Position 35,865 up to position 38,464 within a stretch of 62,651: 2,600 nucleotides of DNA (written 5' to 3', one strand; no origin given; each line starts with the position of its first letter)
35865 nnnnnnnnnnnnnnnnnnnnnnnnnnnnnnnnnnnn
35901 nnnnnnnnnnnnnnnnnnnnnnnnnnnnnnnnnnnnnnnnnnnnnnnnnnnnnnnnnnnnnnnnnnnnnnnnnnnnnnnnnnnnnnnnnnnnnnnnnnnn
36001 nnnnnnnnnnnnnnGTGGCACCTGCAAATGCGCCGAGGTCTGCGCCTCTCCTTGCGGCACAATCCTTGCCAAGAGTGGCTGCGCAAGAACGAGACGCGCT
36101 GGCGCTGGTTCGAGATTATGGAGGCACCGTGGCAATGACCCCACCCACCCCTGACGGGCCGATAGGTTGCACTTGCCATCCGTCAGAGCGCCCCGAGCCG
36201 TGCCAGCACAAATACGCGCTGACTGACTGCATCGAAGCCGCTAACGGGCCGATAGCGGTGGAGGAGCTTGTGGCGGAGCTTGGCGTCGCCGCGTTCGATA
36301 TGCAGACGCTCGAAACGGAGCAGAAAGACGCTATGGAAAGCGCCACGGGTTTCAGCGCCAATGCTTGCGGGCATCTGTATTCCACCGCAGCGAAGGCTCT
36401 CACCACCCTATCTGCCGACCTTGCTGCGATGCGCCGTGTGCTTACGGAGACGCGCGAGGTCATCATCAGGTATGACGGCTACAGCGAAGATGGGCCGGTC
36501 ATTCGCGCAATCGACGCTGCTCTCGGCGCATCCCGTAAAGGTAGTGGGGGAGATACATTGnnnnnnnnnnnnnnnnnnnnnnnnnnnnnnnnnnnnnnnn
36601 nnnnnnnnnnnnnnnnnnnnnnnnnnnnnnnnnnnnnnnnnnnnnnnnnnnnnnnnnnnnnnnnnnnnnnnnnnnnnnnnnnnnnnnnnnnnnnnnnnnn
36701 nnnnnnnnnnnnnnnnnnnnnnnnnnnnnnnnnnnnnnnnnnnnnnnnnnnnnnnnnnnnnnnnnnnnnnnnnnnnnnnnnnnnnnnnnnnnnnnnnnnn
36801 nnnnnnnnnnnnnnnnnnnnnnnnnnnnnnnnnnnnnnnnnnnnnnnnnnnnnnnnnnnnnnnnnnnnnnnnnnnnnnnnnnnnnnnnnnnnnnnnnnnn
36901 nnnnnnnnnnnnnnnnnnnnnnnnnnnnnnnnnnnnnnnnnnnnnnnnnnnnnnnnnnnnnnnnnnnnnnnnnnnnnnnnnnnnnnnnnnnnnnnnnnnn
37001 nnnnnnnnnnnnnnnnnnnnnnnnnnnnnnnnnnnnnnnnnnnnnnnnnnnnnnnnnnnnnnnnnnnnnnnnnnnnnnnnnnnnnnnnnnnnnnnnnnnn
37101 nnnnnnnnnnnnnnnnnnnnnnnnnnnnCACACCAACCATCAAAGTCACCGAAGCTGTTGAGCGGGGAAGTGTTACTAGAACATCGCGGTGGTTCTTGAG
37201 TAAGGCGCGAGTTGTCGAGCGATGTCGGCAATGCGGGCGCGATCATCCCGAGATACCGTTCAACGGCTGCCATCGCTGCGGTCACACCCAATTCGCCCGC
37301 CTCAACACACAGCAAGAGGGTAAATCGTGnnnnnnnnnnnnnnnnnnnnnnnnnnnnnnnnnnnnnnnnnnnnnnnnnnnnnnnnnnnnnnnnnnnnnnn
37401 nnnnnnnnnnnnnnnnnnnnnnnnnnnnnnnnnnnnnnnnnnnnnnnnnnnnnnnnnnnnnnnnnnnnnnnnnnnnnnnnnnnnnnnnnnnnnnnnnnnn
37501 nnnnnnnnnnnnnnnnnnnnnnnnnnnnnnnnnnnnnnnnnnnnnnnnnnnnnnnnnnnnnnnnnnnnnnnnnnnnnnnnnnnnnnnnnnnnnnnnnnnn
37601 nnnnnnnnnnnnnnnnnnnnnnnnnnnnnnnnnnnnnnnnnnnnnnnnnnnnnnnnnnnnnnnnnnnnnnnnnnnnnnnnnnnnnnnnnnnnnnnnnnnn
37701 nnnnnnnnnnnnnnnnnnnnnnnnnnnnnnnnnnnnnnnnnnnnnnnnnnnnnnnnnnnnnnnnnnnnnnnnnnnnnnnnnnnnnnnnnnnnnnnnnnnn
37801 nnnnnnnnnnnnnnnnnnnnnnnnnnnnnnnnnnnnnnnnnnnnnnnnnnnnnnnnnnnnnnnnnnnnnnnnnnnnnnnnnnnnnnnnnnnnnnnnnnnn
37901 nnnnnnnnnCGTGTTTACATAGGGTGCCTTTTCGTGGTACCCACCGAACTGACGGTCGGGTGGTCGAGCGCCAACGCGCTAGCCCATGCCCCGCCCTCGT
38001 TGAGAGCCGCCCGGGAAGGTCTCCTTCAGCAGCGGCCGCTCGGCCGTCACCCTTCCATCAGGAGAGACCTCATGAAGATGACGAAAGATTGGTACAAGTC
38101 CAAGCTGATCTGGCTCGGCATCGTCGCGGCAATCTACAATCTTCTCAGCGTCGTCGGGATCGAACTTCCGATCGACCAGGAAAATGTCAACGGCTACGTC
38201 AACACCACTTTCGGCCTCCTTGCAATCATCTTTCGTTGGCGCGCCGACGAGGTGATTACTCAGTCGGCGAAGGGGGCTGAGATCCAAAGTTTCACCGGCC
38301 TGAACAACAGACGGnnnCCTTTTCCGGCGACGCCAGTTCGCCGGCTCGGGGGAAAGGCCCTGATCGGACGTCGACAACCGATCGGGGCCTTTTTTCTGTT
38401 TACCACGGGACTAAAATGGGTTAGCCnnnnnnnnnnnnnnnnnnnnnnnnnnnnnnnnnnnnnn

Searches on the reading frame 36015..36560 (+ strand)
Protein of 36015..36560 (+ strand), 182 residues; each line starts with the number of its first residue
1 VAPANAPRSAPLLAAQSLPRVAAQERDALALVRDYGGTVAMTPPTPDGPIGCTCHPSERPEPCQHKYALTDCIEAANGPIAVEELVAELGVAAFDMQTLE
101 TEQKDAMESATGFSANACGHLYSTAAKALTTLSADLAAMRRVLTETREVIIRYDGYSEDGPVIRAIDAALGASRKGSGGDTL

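Call 86: search_protein_families(library=pfam, proteins=[window:36015-36560:+], max_evalue=0.01)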
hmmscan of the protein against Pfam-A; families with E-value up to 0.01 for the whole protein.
window:36015-36560:+ (182 aa): 1 family
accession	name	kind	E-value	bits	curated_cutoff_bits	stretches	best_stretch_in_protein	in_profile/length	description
PF10728.14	DUF2520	-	0.0012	19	25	1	82-164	15-97/125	Domain of unknown function (DUF2520)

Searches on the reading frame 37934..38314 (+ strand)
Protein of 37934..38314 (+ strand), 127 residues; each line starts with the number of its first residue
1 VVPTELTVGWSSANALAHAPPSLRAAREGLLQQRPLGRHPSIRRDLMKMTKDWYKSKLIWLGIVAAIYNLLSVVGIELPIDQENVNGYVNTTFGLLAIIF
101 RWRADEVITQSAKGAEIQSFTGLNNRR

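Call 86: search_protein_families(library=pfam, proteins=[window:37934-38314:+], max_evalue=0.01)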
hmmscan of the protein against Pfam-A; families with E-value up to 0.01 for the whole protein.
window:37934-38314:+ (127 aa): 1 family
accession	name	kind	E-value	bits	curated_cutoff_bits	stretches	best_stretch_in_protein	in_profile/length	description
PF15206.11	FAM209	-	1.4e-05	25.3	27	1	22-75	5-58/149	FAM209 family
